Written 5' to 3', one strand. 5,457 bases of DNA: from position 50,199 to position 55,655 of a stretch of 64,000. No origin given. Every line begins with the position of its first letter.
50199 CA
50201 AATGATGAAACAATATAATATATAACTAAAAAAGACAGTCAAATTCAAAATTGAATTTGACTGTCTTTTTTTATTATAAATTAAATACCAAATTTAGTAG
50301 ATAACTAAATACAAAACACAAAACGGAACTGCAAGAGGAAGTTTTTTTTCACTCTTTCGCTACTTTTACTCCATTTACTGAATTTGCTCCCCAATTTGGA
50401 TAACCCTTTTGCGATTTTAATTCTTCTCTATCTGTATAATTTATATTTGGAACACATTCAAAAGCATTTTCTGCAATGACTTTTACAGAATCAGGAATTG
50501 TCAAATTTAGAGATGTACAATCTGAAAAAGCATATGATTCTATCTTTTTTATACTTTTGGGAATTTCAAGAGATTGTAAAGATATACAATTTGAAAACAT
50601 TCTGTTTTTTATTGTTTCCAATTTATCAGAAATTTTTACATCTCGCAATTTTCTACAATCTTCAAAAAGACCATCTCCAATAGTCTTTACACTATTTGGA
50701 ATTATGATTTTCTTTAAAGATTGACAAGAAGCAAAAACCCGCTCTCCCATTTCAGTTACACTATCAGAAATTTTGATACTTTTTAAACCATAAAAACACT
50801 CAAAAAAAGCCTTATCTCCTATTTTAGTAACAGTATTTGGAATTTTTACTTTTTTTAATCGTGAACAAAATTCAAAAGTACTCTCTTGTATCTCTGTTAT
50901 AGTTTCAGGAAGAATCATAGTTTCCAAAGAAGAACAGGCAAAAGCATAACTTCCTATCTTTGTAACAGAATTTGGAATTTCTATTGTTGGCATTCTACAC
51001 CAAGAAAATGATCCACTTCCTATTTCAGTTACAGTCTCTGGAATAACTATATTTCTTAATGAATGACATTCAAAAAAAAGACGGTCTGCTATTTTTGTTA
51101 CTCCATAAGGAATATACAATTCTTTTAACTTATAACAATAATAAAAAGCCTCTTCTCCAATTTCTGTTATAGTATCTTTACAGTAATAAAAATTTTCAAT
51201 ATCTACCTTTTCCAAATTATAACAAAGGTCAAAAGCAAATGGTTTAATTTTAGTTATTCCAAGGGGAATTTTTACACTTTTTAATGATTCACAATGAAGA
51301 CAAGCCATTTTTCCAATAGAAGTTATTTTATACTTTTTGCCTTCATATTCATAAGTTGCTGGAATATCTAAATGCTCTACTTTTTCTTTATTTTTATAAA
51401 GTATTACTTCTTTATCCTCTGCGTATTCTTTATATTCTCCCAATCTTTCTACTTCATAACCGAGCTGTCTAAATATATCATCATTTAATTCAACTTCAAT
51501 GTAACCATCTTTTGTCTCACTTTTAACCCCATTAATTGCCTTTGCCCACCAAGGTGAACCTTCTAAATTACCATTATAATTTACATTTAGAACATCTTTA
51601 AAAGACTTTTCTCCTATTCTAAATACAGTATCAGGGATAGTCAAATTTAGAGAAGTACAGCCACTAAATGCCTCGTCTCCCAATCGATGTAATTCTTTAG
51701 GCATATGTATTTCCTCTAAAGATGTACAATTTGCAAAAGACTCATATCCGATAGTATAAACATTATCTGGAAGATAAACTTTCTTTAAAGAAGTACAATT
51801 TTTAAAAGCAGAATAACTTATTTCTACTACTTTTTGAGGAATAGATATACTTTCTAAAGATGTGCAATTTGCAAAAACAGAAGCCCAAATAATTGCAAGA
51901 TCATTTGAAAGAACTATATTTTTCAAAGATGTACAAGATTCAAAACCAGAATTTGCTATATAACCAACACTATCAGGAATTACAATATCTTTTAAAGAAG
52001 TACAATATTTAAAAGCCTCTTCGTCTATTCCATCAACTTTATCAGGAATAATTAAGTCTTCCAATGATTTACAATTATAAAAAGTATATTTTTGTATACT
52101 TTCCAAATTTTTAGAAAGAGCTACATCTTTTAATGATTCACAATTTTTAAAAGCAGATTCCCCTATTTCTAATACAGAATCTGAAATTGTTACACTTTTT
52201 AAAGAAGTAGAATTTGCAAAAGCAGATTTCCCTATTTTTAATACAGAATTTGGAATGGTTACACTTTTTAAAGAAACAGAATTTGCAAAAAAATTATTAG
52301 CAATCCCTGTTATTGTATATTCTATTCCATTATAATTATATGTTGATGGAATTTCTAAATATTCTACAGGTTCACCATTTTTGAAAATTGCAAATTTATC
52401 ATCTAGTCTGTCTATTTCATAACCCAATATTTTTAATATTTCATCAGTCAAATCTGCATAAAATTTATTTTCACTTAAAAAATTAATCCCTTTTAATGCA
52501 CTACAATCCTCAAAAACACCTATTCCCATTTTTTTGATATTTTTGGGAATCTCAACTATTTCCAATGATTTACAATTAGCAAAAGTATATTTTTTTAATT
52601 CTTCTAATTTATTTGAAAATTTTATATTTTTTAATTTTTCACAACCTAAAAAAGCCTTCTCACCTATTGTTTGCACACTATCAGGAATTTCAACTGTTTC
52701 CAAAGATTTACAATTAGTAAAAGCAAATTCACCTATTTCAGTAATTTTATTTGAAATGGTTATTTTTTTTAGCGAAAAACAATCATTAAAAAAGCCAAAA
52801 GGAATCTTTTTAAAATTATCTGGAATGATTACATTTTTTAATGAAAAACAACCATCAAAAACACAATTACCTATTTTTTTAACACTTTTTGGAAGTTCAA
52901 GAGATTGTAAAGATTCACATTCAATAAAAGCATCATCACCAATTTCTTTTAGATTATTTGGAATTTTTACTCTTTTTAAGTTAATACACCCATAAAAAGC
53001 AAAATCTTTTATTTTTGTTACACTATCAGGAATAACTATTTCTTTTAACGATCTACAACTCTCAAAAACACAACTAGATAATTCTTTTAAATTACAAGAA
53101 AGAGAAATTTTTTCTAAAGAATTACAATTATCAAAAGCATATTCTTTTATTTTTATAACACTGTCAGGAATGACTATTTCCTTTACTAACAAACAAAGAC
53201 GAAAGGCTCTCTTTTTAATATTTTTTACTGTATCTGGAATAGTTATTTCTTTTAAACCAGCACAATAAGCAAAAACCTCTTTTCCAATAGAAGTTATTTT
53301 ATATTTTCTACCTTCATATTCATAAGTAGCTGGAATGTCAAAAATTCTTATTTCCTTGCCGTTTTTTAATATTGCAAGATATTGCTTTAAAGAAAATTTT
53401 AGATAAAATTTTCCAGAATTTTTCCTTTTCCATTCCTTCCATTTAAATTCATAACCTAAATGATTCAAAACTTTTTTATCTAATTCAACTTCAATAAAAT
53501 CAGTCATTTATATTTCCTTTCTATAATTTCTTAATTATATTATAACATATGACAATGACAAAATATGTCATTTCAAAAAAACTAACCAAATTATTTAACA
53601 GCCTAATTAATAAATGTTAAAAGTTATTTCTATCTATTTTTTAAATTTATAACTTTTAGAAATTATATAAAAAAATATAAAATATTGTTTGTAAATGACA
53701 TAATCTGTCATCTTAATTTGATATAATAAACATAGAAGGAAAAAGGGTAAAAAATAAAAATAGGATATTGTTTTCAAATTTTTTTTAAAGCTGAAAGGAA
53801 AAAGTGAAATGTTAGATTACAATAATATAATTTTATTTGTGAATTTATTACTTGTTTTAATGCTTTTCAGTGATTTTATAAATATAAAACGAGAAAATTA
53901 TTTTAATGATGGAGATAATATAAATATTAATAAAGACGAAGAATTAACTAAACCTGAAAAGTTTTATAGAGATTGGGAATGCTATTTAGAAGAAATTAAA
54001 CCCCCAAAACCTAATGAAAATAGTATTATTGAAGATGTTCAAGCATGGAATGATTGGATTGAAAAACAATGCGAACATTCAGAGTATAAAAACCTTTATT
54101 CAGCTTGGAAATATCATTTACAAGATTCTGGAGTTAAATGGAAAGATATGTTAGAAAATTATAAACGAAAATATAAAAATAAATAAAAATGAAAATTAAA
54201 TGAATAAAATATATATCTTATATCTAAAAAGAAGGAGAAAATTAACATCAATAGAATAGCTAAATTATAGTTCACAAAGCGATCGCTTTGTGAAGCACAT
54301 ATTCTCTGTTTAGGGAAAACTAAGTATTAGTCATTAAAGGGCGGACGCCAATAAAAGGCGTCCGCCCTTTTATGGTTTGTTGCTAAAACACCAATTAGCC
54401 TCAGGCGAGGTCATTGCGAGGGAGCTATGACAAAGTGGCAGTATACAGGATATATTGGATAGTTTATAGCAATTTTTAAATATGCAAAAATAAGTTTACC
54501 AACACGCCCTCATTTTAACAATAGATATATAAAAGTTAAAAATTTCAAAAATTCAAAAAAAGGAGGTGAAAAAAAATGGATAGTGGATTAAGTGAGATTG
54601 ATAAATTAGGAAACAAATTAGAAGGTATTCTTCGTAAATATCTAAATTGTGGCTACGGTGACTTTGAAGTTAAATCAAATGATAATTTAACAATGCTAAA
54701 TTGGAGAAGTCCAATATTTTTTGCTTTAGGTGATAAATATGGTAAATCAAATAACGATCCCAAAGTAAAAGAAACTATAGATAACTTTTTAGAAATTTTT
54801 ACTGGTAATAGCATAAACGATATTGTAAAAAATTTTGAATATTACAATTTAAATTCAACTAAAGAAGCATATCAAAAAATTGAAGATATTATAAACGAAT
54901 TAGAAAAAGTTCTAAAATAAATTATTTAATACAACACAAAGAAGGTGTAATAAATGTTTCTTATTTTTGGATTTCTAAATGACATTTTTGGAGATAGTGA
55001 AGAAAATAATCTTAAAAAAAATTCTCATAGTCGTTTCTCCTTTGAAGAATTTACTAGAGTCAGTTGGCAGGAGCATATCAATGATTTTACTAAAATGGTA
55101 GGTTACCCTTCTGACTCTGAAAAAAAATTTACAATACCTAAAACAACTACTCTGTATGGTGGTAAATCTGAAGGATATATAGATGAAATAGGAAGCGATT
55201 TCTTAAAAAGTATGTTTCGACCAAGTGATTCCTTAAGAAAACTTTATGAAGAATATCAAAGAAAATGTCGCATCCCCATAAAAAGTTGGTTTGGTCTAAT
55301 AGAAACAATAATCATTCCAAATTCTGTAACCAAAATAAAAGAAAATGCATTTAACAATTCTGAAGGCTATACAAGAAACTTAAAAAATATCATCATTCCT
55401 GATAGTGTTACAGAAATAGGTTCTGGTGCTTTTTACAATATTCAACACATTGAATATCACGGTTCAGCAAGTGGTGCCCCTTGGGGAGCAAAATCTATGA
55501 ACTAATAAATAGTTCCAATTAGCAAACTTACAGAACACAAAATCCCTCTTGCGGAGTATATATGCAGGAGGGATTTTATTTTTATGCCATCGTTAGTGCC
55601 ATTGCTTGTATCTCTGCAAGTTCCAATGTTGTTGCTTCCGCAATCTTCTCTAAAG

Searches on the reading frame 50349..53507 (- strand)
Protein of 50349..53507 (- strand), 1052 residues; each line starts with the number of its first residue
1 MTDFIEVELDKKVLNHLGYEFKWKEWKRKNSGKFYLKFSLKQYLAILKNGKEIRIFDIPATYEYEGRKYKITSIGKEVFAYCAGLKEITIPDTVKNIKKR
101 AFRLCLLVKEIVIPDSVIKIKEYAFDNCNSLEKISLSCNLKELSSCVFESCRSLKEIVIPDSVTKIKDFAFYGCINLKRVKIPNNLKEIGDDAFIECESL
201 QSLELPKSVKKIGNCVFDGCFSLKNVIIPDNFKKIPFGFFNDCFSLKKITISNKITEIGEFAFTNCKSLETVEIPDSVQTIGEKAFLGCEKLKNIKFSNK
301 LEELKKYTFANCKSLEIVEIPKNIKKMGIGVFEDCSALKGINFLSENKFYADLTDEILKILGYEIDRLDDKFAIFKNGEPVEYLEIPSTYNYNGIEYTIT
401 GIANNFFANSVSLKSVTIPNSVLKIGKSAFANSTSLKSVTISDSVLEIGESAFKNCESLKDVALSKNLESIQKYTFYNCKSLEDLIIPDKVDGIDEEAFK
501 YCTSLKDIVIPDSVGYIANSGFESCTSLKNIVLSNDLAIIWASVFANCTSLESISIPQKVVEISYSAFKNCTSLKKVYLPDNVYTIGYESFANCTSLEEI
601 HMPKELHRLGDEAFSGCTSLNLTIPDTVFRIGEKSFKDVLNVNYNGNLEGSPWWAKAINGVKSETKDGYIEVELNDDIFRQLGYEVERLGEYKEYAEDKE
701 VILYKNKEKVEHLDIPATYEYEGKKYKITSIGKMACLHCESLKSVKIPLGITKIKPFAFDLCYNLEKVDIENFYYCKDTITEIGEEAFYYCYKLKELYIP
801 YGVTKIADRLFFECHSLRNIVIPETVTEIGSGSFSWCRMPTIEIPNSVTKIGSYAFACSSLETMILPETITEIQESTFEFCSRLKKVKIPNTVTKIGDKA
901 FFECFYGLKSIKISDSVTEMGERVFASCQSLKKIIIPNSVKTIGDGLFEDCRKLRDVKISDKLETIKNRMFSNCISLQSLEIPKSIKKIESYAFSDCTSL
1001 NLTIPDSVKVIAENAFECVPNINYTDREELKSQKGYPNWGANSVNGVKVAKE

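Call 64: search_protein_families(library=pfam, proteins=[window:50349-53507:-], max_evalue=0.001)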
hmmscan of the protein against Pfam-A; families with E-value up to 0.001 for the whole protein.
window:50349-53507:- (1052 aa): 4 families
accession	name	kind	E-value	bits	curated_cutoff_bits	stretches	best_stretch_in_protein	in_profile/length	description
PF13306.12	LRR_5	-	2.4e-218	713.1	27.7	8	781-904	1-123/127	BspA type Leucine rich repeat region (6 copies)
PF13855.12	LRR_8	-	2e-42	143.2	27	0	437-486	4-55/61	Leucine rich repeat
PF23952.1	LRR_EndoS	-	1.4e-15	57.9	27.9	0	253-323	45-116/116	Endo-beta-N-acetylglucosaminidase EndoS LRR domain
PF12799.13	LRR_4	-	3.8e-13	49.7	27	0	130-169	2-39/44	Leucine Rich repeats (2 copies)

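Call 65: search_protein_families(library=padloc, proteins=[window:50349-53507:-], max_evalue=0.001)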
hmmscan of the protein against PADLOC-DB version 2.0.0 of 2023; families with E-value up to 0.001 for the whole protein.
window:50349-53507:- (1052 aa): 0 families

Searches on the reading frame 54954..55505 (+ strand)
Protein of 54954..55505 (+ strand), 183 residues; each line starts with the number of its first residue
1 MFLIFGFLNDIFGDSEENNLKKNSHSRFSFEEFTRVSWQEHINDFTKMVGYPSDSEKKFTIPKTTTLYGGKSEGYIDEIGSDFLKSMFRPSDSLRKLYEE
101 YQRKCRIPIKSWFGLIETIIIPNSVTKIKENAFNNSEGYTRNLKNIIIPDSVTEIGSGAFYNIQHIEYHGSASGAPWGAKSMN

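Call 64: search_protein_families(library=pfam, proteins=[window:54954-55505:+], max_evalue=0.001)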
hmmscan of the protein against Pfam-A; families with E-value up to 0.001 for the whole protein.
window:54954-55505:+ (183 aa): 1 family
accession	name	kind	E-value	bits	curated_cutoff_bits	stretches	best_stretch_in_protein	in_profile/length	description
PF13306.12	LRR_5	-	1.2e-10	41.8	27.7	1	116-167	13-59/127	BspA type Leucine rich repeat region (6 copies)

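Call 65: search_protein_families(library=padloc, proteins=[window:54954-55505:+], max_evalue=0.001)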
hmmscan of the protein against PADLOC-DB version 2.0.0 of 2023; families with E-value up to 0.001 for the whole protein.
window:54954-55505:+ (183 aa): 0 families
